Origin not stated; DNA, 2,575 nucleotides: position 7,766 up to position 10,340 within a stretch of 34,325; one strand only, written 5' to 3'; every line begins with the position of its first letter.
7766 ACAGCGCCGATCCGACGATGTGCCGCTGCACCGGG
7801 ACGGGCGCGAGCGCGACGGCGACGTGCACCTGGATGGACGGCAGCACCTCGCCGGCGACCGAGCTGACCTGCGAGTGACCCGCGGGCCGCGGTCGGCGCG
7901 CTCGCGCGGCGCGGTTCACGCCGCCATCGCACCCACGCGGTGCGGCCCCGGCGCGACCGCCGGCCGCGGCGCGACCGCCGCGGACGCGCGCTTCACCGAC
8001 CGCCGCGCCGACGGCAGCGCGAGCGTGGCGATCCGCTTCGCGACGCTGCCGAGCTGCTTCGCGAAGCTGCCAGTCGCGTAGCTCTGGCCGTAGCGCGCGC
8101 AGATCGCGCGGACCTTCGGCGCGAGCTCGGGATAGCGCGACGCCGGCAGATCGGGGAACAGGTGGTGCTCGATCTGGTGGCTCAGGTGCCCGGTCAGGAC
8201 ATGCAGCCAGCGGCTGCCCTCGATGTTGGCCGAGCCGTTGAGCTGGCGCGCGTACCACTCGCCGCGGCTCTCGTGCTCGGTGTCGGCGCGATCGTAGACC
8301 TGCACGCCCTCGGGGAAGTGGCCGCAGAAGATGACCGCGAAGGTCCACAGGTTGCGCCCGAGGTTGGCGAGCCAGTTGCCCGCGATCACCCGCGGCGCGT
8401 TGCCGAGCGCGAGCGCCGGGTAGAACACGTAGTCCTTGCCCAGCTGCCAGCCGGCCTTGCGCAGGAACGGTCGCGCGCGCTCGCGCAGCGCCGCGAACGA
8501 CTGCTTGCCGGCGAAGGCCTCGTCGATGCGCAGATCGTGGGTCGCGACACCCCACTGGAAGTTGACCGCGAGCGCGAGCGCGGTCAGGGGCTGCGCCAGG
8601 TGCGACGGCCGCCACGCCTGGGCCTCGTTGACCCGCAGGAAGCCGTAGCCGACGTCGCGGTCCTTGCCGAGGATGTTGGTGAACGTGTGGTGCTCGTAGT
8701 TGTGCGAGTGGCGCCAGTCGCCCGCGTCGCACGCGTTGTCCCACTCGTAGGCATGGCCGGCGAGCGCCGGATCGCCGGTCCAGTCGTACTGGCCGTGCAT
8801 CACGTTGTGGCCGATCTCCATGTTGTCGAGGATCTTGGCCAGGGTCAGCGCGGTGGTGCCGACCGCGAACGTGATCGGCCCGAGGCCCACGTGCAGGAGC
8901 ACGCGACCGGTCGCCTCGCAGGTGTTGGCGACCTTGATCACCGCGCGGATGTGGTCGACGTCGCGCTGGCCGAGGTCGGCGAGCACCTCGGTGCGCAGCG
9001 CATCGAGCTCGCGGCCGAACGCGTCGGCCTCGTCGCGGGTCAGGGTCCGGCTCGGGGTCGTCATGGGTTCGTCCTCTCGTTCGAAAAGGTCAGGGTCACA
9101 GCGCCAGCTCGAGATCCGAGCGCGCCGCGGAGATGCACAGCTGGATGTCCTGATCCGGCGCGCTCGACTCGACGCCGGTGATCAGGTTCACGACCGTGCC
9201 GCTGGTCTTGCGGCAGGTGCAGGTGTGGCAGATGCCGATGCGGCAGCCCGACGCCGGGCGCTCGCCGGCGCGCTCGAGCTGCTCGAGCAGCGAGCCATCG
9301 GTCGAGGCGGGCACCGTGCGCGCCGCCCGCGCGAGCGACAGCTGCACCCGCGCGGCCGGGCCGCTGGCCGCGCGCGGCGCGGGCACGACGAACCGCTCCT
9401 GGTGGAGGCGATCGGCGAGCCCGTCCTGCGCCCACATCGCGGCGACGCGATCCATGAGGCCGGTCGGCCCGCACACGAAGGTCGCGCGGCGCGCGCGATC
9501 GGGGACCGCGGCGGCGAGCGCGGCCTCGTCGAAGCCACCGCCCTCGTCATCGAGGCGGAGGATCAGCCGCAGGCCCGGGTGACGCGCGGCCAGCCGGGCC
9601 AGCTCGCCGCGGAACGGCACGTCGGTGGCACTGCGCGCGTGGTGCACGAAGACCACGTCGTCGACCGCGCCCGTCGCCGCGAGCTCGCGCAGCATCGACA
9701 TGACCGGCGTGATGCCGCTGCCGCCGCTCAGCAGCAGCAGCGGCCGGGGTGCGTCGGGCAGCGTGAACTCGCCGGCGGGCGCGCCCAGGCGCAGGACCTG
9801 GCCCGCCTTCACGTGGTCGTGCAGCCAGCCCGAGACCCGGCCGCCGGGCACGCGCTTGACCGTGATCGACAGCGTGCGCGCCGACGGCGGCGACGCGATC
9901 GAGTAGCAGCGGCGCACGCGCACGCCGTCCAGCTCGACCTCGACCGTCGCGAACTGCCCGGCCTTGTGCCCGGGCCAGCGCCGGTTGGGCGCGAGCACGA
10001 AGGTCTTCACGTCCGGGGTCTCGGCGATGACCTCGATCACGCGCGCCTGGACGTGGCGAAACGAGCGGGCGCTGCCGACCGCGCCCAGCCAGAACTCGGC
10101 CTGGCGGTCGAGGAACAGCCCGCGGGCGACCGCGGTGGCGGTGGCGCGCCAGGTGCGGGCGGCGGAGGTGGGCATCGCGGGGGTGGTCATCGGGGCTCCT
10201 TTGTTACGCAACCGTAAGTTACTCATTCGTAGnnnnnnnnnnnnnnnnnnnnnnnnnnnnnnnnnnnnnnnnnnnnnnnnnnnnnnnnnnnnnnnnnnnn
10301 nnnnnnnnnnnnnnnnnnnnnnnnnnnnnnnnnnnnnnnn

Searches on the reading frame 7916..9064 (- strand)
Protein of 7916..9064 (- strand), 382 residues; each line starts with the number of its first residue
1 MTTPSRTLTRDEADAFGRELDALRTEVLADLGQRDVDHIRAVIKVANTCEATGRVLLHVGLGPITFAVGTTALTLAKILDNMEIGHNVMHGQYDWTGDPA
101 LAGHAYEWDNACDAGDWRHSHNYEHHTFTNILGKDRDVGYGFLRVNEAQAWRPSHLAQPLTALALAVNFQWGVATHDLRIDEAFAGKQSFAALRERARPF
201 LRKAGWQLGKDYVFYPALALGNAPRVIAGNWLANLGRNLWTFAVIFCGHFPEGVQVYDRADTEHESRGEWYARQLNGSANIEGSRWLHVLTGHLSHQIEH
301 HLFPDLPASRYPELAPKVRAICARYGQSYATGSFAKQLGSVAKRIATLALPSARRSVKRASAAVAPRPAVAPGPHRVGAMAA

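Call 9: search_protein_families(library=pfam, proteins=[window:7916-9064:-])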
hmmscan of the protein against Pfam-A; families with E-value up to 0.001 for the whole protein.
window:7916-9064:- (382 aa): 1 family
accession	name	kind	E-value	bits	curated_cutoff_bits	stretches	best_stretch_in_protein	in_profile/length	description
PF00487.30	FA_desaturase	-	1.4e-26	94.2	29.7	1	71-331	10-251/253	Fatty acid desaturase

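Call 10: search_protein_families(library=ncbifam, proteins=[window:7916-9064:-])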
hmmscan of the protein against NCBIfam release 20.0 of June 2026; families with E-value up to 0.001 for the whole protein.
window:7916-9064:- (382 aa): 1 family
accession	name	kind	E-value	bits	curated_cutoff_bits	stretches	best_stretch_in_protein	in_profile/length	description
NF052549.1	FAdesatDesBBac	equivalog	9.6e-07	28.4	500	0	277-321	248-292/340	Delta(10) desaturase DesB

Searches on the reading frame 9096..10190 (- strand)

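Call 9: search_protein_families(library=pfam, proteins=[window:9096-10190:-])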
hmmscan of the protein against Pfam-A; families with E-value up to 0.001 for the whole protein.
window:9096-10190:- (364 aa): 4 families
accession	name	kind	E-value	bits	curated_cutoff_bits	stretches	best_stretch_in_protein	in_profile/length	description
PF00175.26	NAD_binding_1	-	1.5e-09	38.9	22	1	153-249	1-107/109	Oxidoreductase NAD-binding domain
PF00970.30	FAD_binding_6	-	2.6e-09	37.8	21.1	1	50-142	3-97/99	Oxidoreductase FAD-binding domain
PF00111.32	Fer2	-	3e-06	27.5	21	1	290-343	7-62/77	2Fe-2S iron-sulfur cluster binding domain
PF08030.17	NAD_binding_6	-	0.0005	20.6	22.2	0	151-175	4-28/156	Ferric reductase NAD binding domain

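Call 10: search_protein_families(library=ncbifam, proteins=[window:9096-10190:-])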
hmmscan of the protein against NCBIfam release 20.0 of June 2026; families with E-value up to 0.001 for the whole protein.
window:9096-10190:- (364 aa): 18 families
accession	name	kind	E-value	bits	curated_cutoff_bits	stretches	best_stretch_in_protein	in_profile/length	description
NF058606.1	GlBtMonoRdsGbcB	equivalog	3.8e-51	174.1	500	1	45-359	13-357/362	glycine betaine monooxygenase reductase subunit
NF007964.0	PRK10684.1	equivalog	1.1e-47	162.6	383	1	48-333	11-301/333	NADH oxidoreductase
NF009805.0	PRK13289.1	equivalog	1.4e-39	136.2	432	1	49-267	157-392/399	NO-inducible flavohemoprotein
TIGR02160.1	PA_CoA_Oxy5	hypoth_equivalog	9.9e-37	126.5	420.8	1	75-333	33-317/352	1,2-phenylacetyl-CoA epoxidase subunit PaaE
NF040810.1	BenC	equivalog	3.6e-30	105.3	430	1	46-268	104-331/333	benzoate 1,2-dioxygenase electron transfer component BenC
NF045803.1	MethMoxFADbindMmoC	equivalog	2e-27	95.9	500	1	76-268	141-341/343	aromatic/alkene monooxygenase hydroxylase FAD-binding subunit MmoC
NF008822.0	PRK11872.1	equivalog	1.8e-21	76.5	402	1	52-267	114-335/341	anthranilate 1,2-dioxygenase electron transfer component AntC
NF008178.0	PRK10926.1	equivalog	3.7e-17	62.4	390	1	71-206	27-164/248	ferredoxin--NADP(+) reductase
NF004317.0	PRK05713.1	equivalog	1.6e-16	60.5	338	1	47-251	92-291/312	iron-sulfur-binding ferredoxin reductase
NF000796.0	PRK00054.1-1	equivalog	1.8e-13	50.3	224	1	47-266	4-202/254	dihydroorotate dehydrogenase electron transfer subunit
NF005963.0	PRK08051.1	equivalog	2.6e-11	43.3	230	1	46-210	3-165/233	NAD(P)H-flavin reductase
NF006220.0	PRK08345.1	subfamily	5.1e-09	35.8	395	1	42-215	6-181/294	cytochrome-c3 hydrogenase subunit gamma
NF040830.1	sulfhyd_ShyC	equivalog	7.6e-09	35.1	600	1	44-201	4-161/288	NAD(P)-dependent hydrogenase/sulfhydrogenase 2 subunit gamma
TIGR01941.1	nqrF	equivalog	1.2e-08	34.3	295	1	97-214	226-337/405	NADH:ubiquinone reductase (Na(+)-transporting) subunit F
NF052252.1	flav_redu_LuxG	exception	3.1e-08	33.1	340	1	51-217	5-171/232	flavin mononucleotide reductase LuxG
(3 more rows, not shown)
